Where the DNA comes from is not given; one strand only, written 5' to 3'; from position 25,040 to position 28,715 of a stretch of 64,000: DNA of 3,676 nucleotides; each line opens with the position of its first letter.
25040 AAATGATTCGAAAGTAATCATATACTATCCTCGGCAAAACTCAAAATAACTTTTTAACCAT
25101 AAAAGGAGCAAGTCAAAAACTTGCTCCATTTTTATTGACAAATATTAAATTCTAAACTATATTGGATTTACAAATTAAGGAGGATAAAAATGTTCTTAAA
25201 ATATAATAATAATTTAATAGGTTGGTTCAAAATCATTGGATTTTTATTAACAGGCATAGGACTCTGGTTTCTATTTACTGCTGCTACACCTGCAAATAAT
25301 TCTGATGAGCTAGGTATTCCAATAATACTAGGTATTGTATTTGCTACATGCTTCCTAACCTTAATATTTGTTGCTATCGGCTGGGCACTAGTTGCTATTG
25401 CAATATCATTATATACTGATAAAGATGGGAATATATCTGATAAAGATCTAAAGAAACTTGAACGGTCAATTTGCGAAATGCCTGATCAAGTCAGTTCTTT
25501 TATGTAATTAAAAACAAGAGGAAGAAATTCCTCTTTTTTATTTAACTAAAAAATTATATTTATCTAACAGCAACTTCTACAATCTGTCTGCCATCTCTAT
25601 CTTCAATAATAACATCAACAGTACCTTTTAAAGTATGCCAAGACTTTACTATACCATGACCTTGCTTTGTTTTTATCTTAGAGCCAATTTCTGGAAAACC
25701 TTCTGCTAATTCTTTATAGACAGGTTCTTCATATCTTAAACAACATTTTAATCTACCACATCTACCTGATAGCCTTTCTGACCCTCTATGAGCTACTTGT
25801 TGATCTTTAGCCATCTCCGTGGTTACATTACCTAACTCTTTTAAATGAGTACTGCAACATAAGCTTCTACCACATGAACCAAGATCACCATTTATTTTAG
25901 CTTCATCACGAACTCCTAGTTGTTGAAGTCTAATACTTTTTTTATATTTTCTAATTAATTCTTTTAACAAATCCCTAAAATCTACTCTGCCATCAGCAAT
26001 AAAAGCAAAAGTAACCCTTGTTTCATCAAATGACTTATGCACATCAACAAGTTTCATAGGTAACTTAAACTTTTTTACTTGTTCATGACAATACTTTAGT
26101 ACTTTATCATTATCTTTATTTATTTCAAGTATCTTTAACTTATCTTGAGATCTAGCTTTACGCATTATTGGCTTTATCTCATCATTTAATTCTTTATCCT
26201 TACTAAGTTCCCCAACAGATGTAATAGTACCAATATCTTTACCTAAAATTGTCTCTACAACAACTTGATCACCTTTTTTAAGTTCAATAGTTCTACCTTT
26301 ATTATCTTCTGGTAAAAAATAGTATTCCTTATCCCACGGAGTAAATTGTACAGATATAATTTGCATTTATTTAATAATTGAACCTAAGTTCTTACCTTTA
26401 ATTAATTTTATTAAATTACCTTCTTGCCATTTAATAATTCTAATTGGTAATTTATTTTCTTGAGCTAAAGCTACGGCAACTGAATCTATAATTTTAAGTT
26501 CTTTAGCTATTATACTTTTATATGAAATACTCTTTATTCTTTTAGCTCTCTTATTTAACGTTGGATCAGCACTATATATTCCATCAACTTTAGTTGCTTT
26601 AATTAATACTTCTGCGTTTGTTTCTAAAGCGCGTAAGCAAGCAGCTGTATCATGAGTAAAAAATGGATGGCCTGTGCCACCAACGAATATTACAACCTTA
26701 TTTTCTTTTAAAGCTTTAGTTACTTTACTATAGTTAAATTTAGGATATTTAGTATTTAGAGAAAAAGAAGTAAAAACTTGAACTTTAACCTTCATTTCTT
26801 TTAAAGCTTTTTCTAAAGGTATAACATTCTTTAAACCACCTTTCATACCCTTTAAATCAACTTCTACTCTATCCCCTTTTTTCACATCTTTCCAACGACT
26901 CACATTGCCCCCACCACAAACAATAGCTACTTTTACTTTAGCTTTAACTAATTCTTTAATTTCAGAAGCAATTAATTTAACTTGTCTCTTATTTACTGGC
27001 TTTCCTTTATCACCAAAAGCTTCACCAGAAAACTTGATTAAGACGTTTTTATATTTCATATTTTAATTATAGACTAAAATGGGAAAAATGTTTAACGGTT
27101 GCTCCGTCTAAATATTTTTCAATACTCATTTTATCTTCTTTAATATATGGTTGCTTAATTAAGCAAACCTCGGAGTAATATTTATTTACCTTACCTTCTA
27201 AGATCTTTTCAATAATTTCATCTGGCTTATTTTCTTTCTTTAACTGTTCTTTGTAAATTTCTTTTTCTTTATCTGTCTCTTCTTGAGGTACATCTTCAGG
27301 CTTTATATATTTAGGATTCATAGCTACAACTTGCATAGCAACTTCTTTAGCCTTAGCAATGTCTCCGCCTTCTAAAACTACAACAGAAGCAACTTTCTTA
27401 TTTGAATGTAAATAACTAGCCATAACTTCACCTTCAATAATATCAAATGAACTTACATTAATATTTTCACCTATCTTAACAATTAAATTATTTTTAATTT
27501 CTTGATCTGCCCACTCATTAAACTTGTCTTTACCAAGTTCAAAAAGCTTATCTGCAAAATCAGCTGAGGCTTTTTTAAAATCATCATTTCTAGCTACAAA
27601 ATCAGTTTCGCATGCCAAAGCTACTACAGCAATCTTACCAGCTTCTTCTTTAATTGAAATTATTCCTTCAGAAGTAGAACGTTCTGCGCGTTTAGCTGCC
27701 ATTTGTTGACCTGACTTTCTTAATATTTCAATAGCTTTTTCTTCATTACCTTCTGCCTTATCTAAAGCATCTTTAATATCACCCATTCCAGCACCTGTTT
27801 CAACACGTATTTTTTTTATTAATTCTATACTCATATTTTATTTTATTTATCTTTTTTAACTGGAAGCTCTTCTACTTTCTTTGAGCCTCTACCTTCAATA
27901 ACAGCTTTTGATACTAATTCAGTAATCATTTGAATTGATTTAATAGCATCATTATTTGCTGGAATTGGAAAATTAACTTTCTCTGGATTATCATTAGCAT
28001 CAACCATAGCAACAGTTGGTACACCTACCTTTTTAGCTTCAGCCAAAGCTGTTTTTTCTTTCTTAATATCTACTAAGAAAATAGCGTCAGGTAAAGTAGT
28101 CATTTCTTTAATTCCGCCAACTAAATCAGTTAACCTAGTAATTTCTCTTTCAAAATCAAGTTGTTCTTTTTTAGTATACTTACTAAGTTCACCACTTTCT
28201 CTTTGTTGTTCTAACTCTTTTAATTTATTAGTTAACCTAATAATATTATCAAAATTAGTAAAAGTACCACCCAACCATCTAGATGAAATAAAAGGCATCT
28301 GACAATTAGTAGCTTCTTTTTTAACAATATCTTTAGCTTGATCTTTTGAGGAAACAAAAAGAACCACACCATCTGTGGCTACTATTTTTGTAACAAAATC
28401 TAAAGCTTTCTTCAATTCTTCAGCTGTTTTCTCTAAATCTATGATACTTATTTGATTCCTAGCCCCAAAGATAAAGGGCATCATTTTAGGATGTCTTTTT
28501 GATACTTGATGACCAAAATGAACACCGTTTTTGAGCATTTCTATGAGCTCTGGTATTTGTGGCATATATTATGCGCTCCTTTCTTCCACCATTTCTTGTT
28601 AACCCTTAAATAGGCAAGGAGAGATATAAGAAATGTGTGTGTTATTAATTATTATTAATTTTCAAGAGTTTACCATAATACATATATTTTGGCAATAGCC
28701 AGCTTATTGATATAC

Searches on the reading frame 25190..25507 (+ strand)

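Call 61: search_protein_families(library=pfam, proteins=[window:25190-25507:+], max_evalue=0.001)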
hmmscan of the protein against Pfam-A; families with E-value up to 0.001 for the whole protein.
window:25190-25507:+ (105 aa): 1 family
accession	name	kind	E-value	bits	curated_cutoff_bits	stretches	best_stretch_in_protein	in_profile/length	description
PF11188.13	DUF2975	-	0.00033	21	27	1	11-79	63-127/130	Protein of unknown function (DUF2975)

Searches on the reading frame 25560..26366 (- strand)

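Call 61: search_protein_families(library=pfam, proteins=[window:25560-26366:-], max_evalue=0.001)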
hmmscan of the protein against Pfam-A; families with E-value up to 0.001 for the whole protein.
window:25560-26366:- (268 aa): 1 family
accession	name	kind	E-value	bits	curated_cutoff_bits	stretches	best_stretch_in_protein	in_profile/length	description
PF04468.17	PSP1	-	1.8e-22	79.9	27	1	65-149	1-85/86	PSP1 C-terminal conserved region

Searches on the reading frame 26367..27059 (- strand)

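Call 61: search_protein_families(library=pfam, proteins=[window:26367-27059:-], max_evalue=0.001)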
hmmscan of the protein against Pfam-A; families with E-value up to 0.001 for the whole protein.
window:26367-27059:- (230 aa): 1 family
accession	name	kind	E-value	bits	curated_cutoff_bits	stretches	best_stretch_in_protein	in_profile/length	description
PF00696.33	AA_kinase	-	3.9e-28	99.2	24.9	1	6-209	3-233/234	Amino acid kinase family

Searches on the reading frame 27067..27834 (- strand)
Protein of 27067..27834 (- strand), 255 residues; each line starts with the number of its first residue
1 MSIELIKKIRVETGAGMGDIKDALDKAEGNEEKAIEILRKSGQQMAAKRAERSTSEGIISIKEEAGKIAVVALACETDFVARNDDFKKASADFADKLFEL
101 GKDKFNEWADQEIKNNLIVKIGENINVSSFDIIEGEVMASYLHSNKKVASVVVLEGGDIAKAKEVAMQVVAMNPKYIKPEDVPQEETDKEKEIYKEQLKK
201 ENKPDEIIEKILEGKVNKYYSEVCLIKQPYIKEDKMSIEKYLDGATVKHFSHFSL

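Call 61: search_protein_families(library=pfam, proteins=[window:27067-27834:-], max_evalue=0.001)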
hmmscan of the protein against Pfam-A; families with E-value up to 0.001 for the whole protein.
window:27067-27834:- (255 aa): 1 family
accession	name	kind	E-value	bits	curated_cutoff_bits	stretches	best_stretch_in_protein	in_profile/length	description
PF00889.24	EF_TS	-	2.5e-53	181.1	27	1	69-253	2-200/204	Elongation factor TS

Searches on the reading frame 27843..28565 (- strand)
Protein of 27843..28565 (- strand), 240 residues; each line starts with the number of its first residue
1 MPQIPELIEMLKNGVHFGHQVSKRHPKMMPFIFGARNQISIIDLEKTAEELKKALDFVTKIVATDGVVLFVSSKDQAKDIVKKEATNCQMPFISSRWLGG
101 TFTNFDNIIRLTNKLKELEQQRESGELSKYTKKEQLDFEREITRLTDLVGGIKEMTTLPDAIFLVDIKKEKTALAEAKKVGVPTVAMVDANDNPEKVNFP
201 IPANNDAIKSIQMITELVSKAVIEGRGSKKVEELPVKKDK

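Call 61: search_protein_families(library=pfam, proteins=[window:27843-28565:-], max_evalue=0.001)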
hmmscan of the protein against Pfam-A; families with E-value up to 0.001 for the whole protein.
window:27843-28565:- (240 aa): 1 family
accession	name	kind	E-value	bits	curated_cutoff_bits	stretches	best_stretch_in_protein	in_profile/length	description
PF00318.25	Ribosomal_S2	-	1.3e-81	273.4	26.1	1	10-225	1-216/216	Ribosomal protein S2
